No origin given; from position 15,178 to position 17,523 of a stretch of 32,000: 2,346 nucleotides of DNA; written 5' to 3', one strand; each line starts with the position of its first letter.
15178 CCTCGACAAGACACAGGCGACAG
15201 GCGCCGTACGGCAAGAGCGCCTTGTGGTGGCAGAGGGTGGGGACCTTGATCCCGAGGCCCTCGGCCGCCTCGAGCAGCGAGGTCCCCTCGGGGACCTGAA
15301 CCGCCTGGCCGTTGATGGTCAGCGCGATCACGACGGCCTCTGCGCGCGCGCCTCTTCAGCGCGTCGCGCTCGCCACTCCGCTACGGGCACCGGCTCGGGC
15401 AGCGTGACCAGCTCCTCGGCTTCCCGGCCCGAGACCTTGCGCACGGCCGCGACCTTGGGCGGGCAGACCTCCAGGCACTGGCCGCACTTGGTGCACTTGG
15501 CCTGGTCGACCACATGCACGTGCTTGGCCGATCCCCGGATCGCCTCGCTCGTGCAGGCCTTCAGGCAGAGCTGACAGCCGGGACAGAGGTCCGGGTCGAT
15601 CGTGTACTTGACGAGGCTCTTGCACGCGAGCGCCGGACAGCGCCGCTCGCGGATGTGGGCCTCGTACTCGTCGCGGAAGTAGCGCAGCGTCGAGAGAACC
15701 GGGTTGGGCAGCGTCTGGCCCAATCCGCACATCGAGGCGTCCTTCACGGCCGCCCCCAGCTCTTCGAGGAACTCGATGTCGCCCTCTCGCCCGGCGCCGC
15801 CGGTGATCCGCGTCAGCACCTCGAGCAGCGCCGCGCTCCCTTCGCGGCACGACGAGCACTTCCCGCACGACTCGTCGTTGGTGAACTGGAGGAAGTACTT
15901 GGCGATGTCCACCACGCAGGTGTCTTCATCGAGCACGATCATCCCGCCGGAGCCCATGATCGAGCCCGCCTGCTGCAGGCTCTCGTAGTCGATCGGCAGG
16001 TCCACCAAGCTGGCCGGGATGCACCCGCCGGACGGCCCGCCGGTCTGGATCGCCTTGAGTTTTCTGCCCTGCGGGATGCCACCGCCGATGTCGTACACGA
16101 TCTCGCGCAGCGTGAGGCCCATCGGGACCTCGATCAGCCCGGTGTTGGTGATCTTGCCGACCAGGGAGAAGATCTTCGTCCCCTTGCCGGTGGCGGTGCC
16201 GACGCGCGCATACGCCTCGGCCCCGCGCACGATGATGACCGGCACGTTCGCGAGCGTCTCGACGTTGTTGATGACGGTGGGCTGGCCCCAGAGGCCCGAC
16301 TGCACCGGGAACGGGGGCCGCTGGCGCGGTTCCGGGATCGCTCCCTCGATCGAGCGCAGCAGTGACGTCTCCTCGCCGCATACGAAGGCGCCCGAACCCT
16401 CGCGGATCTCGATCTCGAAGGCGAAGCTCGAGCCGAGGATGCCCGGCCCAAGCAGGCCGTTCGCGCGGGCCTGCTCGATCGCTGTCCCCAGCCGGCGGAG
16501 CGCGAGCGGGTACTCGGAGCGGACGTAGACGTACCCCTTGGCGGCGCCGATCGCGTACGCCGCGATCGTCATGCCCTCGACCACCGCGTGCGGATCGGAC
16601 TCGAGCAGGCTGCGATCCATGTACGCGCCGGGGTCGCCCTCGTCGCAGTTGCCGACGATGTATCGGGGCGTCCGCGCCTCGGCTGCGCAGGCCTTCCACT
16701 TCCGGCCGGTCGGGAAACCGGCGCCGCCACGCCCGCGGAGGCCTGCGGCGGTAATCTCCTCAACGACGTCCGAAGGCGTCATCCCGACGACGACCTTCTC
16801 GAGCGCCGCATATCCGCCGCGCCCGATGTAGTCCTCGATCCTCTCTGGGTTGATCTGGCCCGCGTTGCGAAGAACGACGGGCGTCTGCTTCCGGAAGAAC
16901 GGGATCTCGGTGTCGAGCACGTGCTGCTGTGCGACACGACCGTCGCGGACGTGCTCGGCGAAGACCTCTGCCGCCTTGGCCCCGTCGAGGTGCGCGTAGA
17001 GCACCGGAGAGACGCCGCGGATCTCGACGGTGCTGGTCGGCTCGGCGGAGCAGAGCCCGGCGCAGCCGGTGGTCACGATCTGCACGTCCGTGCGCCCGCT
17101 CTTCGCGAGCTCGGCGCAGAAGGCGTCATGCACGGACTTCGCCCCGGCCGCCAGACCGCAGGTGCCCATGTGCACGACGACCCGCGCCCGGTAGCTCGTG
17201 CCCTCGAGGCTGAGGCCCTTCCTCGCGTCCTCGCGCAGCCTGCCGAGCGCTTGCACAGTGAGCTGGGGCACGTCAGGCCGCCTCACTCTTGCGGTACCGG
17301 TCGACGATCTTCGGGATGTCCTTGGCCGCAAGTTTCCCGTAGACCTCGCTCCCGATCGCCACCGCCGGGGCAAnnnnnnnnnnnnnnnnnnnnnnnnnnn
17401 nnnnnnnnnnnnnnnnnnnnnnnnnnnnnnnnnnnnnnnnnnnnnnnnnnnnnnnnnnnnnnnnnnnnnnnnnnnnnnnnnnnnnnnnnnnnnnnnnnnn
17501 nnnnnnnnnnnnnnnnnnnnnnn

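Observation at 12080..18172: One HdrA is split inside its inserted ferredoxin domain, with NuoE-NuoF-NuoG(N) modules occupying the gap; a second, differently truncated HdrA follows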

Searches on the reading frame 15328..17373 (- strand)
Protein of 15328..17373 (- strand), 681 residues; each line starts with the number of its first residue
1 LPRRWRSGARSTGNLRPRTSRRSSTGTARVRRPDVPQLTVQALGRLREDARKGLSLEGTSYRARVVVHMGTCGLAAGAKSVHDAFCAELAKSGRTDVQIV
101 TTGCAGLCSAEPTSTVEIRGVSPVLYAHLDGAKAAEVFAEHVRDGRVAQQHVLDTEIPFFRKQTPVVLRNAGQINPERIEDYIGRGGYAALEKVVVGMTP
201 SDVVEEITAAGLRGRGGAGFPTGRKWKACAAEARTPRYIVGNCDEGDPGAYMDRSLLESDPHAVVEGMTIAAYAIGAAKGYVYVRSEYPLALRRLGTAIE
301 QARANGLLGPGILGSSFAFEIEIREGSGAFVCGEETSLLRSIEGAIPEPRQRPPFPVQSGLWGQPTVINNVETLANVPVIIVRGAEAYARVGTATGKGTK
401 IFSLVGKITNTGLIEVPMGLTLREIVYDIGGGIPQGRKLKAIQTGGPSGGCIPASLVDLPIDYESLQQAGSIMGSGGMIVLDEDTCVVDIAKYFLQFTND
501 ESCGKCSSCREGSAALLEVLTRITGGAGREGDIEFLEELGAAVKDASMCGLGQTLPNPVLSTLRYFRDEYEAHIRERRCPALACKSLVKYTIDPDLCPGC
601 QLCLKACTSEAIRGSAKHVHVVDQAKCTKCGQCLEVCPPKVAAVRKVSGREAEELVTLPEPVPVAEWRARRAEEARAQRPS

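Call 3: search_protein_families(library=pfam, proteins=[window:15328-17373:-], max_evalue=0.01)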
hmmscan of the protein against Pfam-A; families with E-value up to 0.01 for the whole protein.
window:15328-17373:- (681 aa): 13 families
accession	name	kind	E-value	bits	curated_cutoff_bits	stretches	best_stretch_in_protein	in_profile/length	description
PF01512.22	Complex1_51K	-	6.6e-46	156.4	31.2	1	207-378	1-149/150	Nuo51 FMN-binding domain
PF10589.14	NADH_4Fe-4S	-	1.3e-31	108.7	23.5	1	489-573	1-85/85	NADH-ubiquinone oxidoreductase-F iron-sulfur binding region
PF14697.11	Fer4_21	-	5.2e-09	36.5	35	1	592-638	3-52/59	4Fe-4S dicluster domain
PF00037.32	Fer4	-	2.4e-07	30.7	21.1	2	621-638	2-19/24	4Fe-4S binding domain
PF13237.11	Fer4_10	-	5.2e-07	29.9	25.5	1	590-638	2-53/53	4Fe-4S dicluster domain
PF12797.12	Fer4_2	-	8e-07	29.1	24.5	1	621-638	4-21/22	4Fe-4S binding domain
PF13187.11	Fer4_9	-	1.4e-06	28.6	27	1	597-640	2-50/52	4Fe-4S dicluster domain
PF10531.15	SLBB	-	2.7e-06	27.6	27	1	402-450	2-53/55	SLBB domain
PF12837.12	Fer4_6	-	4.1e-06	26.9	25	2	621-639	3-21/24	4Fe-4S binding domain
PF12838.12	Fer4_7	-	6.9e-06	26.9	27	1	597-640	2-51/52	4Fe-4S dicluster domain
PF22461.2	SLBB_2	-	0.0024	18.4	27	1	401-454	2-50/79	SLBB domain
PF25160.1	LdpA_Fe-S-bd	-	0.0028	17.8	27.6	1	603-641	9-42/49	LdpA Fe-S cluster-binding domain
PF13459.11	Fer4_15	-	0.0063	17.6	22.4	0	621-638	2-19/66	4Fe-4S single cluster domain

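Call 26: search_protein_families(library=ncbifam, proteins=[window:15328-17271:-], max_evalue=0.00001)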
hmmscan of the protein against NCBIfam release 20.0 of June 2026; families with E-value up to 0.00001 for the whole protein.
window:15328-17271:- (647 aa): 20 families
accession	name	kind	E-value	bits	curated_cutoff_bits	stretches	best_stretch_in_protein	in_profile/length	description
TIGR01959.1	nuoF_fam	equivalog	1.9e-140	467.9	558.65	1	138-540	7-410/410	NADH-quinone oxidoreductase subunit NuoF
NF008436.0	PRK11278.1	equivalog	1.7e-110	370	749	1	130-544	12-430/448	NADH-quinone oxidoreductase subunit NuoF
NF010120.0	PRK13596.1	equivalog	3.9e-107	358.5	389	1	135-544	10-421/433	NADH-quinone oxidoreductase subunit NuoF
TIGR04481.1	PR_assoc_PrdC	equivalog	7.1e-13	48.1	490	1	167-416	74-286/425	proline reductase-associated electron transfer protein PrdC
TIGR01944.1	rnfB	subfamily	2.1e-12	47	68.7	1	557-618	109-170/190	RnfABCDGE type electron transport complex subunit B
NF005415.0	PRK06991.1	equivalog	3.3e-11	43.4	281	1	557-617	81-141/284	electron transport complex subunit RsxB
NF003454.1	PRK05035.1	equivalog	8.4e-11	41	345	1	164-396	121-318/556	electron transport complex subunit RsxC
TIGR01945.1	rnfC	subfamily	4.7e-10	38.6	245.95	1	163-268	118-221/435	RnfABCDGE type electron transport complex subunit C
NF003475.0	PRK05113.1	equivalog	1.3e-09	38.2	203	1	557-614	109-166/190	electron transport complex subunit RsxB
NF005505.0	PRK07118.1-4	equivalog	1.6e-07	31.1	378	1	545-608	201-262/265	Fe-S cluster domain-containing protein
NF043069.1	T4HPD_activ_SAM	equivalog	2.6e-07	30.3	425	1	559-617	49-103/299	trans-4-hydroxy-L-proline dehydratase activase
NF041836.1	rnfB_Methano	equivalog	2.7e-07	30.3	445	1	551-608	207-262/265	Rnf electron transport complex subunit RnfB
NF006446.0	PRK08764.1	equivalog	4e-07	30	220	1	554-608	80-133/139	Rnf electron transport complex subunit RnfB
NF005506.0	PRK07118.1-5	equivalog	5.2e-07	29.4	388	1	563-611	218-265/279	Fe-S cluster domain-containing protein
TIGR02700.1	flavo_MJ0208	hypoth_equivalog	5.8e-07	29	251.35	1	553-606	140-192/234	dihydromethanopterin reductase (acceptor)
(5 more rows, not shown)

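Call 44: search_solved_structures(query=window:15328-17271:-, max_evalue=1e-30, show_alignments=0)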
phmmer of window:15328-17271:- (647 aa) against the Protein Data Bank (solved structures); distinct sequences matched with E-value up to 1e-30: 63 (the best 60 are shown).
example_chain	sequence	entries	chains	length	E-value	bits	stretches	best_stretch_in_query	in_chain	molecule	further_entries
9bov_B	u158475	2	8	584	1.2e-222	744.1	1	31-604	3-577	NADH dehydrogenase (Quinone)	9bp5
8oh5_B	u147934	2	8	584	1.6e-219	733.7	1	31-604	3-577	NAD-reducing hydrogenase subunit HoxF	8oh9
7t2r_B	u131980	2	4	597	7.2e-215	718.4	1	27-605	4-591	NiFe hydrogenase subunit B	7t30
7q4v_B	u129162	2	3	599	2.6e-213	713.3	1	28-604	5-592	Iron hydrogenase HydB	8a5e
9n5u_B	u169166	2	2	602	5.9e-205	685.6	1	31-604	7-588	NfnB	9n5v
8a6t_B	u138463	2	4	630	2.9e-199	666.8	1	59-605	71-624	Electron bifurcating hydrogenase subunit HydB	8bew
7q4w_B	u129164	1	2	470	1.1e-197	661.7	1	145-604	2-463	Iron hydrogenase HydB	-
9mqx_B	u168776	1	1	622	8.6e-184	615.7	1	31-613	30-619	NADH:ubiquinone oxidoreductase, NADH-binding (51 kD) subunit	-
7p5h_B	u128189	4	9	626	7.1e-174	583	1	31-607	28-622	Fe-hydrogenase, subunit beta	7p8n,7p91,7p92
6vw7_B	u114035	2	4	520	2.6e-121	409.3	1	34-536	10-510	NAD-dependent formate dehydrogenase beta subunit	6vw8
2fug_1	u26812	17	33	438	2.2e-114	386.4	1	140-544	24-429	NADH-quinone oxidoreductase chain 1 | NADH-QUINONE OXIDOREDUCTASE SUBUNIT 1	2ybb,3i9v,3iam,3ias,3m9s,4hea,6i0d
6hl2_B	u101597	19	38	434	9.2e-107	361.2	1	132-542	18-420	NADH-quinone oxidoreductase subunit F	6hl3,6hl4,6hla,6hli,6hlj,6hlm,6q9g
7q5y_C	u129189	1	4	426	1.2e-106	360.8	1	132-541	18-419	NADH-quinone oxidoreductase subunit F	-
6r7p_B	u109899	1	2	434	2.4e-106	359.9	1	132-542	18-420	NADH-quinone oxidoreductase subunit F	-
6q9c_B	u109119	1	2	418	2.8e-106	359.6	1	132-539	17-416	NADH-quinone oxidoreductase subunit F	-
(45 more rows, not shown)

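Call 54: search_solved_structures(query=window:15328-17271:-, max_evalue=1e-210, show_alignments=3)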
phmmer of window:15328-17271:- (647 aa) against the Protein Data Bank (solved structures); distinct sequences matched with E-value up to 1e-210: 4.
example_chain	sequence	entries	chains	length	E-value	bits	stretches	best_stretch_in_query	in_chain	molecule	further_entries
9bov_B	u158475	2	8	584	1.2e-222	744.1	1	31-604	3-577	NADH dehydrogenase (Quinone)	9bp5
8oh5_B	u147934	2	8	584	1.6e-219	733.7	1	31-604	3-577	NAD-reducing hydrogenase subunit HoxF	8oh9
7t2r_B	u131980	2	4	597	7.2e-215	718.4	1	27-605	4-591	NiFe hydrogenase subunit B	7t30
7q4v_B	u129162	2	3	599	2.6e-213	713.3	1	28-604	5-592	Iron hydrogenase HydB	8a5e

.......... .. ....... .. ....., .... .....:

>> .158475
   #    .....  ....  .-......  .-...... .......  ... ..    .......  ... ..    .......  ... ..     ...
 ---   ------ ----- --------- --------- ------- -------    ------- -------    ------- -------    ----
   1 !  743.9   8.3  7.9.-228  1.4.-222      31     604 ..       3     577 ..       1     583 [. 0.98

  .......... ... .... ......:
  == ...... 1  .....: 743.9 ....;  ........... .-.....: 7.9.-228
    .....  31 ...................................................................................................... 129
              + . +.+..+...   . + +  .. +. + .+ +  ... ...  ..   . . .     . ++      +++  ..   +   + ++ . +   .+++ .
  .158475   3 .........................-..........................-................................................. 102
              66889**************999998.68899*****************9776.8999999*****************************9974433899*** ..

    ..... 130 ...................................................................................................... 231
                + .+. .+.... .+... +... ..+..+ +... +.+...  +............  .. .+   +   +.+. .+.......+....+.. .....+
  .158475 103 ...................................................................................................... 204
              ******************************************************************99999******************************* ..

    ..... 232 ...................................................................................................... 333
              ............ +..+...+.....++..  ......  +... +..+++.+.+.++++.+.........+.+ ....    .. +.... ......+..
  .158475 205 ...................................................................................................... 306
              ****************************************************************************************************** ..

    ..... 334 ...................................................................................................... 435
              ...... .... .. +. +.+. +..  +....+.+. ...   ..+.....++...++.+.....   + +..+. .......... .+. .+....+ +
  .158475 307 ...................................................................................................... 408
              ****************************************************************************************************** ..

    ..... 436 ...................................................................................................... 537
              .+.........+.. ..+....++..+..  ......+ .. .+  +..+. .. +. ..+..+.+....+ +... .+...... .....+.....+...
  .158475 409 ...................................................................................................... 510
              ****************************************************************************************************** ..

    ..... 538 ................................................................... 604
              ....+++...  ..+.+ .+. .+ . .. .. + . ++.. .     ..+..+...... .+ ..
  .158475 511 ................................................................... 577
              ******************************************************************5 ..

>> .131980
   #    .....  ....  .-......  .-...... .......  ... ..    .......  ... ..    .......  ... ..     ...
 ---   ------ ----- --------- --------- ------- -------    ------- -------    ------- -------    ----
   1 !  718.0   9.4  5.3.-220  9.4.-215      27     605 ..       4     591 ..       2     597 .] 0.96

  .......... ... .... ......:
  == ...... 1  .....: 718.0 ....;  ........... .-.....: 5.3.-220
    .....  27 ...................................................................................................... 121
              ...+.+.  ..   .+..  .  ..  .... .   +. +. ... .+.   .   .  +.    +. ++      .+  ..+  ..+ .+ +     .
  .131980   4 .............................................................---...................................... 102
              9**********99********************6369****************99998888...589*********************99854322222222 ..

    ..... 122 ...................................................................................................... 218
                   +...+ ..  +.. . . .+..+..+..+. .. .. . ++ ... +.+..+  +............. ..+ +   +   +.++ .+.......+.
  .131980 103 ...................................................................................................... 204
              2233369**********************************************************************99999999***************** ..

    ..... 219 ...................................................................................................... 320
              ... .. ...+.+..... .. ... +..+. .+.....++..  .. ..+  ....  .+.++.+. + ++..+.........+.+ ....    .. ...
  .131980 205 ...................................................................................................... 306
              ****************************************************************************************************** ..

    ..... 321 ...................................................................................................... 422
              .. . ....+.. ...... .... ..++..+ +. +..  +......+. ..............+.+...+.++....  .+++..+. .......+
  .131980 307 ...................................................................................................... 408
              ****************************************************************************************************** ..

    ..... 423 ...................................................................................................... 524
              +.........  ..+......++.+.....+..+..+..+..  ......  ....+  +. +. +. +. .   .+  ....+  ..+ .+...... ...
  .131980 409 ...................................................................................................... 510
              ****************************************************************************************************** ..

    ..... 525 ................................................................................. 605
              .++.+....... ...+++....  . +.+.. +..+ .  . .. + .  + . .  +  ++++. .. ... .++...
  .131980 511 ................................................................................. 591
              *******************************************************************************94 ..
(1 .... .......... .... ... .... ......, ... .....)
